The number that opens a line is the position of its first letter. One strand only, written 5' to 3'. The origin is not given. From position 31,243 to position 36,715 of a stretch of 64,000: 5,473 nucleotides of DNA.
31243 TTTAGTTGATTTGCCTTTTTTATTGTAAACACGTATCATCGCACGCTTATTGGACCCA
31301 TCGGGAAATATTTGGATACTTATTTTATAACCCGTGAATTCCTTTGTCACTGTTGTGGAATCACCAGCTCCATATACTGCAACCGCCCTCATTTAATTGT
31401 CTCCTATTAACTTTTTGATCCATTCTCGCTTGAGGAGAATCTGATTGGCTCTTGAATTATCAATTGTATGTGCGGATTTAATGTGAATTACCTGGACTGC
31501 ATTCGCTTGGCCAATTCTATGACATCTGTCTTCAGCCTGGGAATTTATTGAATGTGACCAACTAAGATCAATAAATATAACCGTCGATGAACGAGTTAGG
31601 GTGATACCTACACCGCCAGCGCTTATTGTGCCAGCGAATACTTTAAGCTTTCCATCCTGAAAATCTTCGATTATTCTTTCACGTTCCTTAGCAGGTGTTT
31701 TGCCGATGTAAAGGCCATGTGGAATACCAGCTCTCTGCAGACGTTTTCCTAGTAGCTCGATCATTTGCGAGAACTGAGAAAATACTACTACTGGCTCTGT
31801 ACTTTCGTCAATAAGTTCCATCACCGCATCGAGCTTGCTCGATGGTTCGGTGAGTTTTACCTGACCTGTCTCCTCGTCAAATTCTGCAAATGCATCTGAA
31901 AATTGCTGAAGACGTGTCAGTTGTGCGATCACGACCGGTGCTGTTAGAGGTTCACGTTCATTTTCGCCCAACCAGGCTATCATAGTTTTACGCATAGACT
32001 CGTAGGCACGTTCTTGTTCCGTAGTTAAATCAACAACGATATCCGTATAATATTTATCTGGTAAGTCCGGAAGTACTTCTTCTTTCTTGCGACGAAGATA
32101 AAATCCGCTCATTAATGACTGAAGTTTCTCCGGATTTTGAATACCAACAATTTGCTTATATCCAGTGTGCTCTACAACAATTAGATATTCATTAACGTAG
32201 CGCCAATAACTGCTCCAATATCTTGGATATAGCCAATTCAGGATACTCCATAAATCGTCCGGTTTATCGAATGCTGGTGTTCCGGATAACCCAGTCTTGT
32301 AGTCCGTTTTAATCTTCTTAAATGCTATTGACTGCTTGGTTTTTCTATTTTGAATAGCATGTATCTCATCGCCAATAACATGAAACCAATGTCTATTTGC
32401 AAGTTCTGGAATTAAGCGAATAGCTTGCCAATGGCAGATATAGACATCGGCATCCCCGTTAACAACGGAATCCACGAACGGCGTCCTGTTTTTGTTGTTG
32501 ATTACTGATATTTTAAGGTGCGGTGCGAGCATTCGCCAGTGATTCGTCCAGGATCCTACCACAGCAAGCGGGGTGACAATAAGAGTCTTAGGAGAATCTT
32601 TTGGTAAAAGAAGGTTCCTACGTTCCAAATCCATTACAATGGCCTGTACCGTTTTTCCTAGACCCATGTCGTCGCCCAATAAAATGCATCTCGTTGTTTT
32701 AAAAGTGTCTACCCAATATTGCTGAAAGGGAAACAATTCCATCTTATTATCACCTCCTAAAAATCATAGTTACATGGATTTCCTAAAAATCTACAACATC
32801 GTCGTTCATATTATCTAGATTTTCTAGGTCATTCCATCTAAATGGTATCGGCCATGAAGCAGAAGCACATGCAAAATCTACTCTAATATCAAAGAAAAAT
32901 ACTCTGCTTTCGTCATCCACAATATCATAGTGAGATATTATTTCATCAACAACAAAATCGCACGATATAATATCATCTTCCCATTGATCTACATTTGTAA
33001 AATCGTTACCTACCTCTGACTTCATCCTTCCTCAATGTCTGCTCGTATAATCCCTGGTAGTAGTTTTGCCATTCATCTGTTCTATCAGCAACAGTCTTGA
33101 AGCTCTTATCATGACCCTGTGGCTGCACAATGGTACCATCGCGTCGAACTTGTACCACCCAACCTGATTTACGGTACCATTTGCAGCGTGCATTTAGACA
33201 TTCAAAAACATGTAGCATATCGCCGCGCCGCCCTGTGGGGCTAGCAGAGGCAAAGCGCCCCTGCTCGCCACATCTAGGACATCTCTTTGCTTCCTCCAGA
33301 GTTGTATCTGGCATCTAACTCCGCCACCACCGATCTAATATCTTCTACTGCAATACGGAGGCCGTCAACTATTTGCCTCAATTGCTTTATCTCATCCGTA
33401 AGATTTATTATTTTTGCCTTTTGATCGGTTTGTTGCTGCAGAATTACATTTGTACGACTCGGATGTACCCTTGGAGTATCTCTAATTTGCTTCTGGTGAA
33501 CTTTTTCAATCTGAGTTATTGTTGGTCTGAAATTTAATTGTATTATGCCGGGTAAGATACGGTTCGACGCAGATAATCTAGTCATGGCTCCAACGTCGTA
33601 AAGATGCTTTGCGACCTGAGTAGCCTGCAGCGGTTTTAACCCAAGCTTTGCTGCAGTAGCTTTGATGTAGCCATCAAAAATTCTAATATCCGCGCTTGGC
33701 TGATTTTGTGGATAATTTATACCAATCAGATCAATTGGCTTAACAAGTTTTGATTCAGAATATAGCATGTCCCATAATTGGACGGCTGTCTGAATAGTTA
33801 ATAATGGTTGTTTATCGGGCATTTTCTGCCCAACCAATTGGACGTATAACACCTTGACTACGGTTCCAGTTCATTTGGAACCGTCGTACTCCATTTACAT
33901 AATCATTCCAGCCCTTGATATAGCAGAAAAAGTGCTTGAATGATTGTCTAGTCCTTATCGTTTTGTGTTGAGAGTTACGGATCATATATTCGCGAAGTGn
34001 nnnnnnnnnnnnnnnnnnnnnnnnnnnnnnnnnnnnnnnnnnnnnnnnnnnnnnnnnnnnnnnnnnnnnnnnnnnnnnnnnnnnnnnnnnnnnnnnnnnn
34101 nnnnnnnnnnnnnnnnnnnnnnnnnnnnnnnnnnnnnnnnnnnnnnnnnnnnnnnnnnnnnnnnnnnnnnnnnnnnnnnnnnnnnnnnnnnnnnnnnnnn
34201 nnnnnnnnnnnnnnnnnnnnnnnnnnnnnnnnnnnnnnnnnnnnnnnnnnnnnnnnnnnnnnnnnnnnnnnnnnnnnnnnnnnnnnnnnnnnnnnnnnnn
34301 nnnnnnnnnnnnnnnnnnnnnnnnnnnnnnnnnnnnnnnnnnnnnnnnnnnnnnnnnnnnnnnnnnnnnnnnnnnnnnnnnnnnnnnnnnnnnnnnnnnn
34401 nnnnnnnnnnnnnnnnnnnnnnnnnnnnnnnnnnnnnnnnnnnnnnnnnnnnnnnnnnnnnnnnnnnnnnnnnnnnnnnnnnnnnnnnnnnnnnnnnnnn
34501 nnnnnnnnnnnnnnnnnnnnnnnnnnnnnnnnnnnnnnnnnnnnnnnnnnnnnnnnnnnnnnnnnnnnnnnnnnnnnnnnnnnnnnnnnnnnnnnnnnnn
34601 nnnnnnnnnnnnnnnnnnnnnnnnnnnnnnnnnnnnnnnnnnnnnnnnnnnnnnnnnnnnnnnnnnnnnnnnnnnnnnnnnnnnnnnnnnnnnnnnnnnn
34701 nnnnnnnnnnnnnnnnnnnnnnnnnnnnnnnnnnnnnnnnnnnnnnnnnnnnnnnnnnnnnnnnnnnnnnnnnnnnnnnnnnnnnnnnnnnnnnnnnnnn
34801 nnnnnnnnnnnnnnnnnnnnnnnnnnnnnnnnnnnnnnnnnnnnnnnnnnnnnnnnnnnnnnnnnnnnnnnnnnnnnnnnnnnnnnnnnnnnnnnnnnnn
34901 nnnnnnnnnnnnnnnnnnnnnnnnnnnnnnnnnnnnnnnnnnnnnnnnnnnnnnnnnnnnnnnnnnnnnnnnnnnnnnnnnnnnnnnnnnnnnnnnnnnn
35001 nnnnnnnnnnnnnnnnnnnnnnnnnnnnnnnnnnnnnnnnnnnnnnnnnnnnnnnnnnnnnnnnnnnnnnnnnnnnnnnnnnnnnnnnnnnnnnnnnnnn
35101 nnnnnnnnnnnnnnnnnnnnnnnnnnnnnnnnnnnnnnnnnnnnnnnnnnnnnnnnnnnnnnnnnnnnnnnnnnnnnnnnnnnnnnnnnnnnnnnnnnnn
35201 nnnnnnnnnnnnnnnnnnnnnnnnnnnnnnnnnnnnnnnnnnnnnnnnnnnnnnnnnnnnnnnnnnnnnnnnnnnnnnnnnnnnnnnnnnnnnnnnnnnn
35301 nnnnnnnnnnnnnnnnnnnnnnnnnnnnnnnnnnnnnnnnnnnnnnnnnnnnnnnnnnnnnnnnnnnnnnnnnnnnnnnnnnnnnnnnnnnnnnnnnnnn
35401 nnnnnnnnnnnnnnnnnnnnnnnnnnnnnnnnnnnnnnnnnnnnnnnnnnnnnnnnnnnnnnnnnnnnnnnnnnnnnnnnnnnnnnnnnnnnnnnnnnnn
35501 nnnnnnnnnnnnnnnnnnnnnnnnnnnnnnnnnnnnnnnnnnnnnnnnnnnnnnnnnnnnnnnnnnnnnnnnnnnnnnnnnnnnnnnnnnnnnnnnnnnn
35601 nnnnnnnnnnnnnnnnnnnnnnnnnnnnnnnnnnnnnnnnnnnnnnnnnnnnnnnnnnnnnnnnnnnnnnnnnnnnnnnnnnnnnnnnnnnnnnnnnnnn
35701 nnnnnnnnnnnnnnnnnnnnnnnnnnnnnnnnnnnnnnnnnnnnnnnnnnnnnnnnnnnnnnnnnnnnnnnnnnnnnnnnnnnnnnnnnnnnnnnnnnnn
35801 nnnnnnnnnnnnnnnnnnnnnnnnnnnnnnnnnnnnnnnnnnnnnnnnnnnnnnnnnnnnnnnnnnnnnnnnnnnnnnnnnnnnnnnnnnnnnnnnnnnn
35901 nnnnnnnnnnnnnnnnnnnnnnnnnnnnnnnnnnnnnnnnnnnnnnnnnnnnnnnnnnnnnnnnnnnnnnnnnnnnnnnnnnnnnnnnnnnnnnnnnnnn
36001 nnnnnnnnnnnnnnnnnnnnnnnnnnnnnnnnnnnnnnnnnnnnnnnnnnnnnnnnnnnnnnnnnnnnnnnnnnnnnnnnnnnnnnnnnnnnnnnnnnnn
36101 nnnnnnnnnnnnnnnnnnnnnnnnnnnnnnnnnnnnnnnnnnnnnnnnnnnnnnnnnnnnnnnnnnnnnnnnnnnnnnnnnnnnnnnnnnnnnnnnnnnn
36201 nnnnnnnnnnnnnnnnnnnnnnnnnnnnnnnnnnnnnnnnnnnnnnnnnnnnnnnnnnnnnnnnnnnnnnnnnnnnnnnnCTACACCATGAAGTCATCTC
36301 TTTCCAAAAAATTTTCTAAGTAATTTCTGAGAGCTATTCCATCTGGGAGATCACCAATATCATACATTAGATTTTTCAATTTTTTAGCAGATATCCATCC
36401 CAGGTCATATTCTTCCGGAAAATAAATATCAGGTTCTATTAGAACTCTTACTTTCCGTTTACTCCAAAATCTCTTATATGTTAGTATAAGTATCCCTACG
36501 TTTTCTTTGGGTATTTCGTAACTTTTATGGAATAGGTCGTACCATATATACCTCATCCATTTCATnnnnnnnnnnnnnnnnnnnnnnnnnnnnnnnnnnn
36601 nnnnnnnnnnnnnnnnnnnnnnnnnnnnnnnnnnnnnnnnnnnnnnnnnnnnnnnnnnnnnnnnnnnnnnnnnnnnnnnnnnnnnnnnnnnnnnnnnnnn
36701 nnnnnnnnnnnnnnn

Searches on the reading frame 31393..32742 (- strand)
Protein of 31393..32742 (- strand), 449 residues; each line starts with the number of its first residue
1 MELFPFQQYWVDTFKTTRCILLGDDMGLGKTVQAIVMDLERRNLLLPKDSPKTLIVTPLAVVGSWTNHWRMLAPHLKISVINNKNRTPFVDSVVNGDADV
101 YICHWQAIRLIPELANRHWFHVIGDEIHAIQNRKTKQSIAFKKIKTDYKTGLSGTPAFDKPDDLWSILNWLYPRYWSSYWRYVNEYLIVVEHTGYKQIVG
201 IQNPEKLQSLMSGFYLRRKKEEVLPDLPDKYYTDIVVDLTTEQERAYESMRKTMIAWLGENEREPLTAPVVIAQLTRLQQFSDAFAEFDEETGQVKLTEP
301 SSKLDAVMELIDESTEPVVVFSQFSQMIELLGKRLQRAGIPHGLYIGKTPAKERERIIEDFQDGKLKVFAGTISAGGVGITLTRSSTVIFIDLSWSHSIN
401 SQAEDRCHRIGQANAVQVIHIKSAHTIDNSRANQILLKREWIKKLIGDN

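Call 8: search_protein_families(library=pfam, proteins=[window:31393-32742:-], max_evalue=0.001)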
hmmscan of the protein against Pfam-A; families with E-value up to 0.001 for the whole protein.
window:31393-32742:- (449 aa): 3 families
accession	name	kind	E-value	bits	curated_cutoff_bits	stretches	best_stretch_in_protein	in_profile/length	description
PF00176.29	SNF2-rel_dom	-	7.2e-36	124.2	24.9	1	18-264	18-267/290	SNF2-related domain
PF00271.37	Helicase_C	-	3.4e-19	69.5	23.5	1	303-411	2-110/110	Helicase conserved C-terminal domain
PF04851.21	ResIII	-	4.9e-05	23.7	22.5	1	3-157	4-163/164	Type III restriction enzyme, res subunit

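Call 69: find_related_loci(query=window:31393-32742:-, collection=viral_contigs, flank=10000)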
Query window:31393-32742:- (449 aa) in viral_contigs; peptide patterns used: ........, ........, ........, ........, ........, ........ (x = any residue, [..] = any of these).
31 stretches matched a pattern; 26 encode a relative of the query (tblastn E <= 1e-3); 26 distinct loci.
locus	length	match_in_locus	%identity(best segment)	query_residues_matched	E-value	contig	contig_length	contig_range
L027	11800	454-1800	67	1-449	0e+0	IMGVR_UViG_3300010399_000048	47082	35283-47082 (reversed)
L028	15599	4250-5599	60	1-448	0e+0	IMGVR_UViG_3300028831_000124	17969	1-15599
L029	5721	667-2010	60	1-449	0e+0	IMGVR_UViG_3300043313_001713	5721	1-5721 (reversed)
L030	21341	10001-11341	60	1-448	1e-180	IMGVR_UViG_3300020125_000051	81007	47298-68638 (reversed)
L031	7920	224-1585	58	1-448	2e-180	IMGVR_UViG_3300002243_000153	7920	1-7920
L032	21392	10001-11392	59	1-449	5e-179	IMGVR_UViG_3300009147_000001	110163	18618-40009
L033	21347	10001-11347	59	1-449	8e-178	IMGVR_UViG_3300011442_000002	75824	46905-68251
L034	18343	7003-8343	59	1-448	1e-177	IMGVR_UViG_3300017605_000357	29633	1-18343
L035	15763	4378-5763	58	1-448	2e-177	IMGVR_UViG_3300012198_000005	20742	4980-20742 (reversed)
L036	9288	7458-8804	58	1-449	2e-174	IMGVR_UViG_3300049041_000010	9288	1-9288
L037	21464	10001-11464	54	1-449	3e-174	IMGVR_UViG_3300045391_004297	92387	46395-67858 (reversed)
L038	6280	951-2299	62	1-448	6e-176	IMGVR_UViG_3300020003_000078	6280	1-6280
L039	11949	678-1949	60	25-449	3e-173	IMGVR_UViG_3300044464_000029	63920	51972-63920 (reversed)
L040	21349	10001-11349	62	1-448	3e-174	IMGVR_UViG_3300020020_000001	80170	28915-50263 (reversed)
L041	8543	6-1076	63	92-447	2e-153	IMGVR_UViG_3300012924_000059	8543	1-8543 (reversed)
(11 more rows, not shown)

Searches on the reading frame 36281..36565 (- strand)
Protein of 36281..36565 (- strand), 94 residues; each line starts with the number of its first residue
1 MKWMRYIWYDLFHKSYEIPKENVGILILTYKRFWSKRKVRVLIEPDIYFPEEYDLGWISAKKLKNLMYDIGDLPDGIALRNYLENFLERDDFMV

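Call 25: search_protein_families(library=pfam, alignment_id=A1, max_evalue=0.01)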
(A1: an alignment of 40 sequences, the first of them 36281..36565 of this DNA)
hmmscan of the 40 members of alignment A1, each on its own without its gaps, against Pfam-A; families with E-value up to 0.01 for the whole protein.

A. member 1, window:36281-36565:- (94 aa): 0 families

B. families by the number of members that match (of 40 scanned): 3 families
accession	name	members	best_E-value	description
PF13145.12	Rotamase_2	1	0.0062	PPIC-type PPIASE domain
PF09851.14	SHOCT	1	0.0098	Short C-terminal domain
PF24042.1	DUF7351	1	0.0098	Domain of unknown function (DUF7351)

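Call 26: search_protein_families(library=phrogs, alignment_id=A1, max_evalue=0.001)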
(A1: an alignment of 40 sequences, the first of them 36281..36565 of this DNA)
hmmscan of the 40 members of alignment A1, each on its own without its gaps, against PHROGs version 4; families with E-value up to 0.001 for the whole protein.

A. member 1, window:36281-36565:- (94 aa): 0 families

B. families by the number of members that match (of 40 scanned): 3 families
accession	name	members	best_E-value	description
phrog_18067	-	2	7.9e-22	-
phrog_7371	-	2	5.7e-14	-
phrog_572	-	1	1.3e-13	-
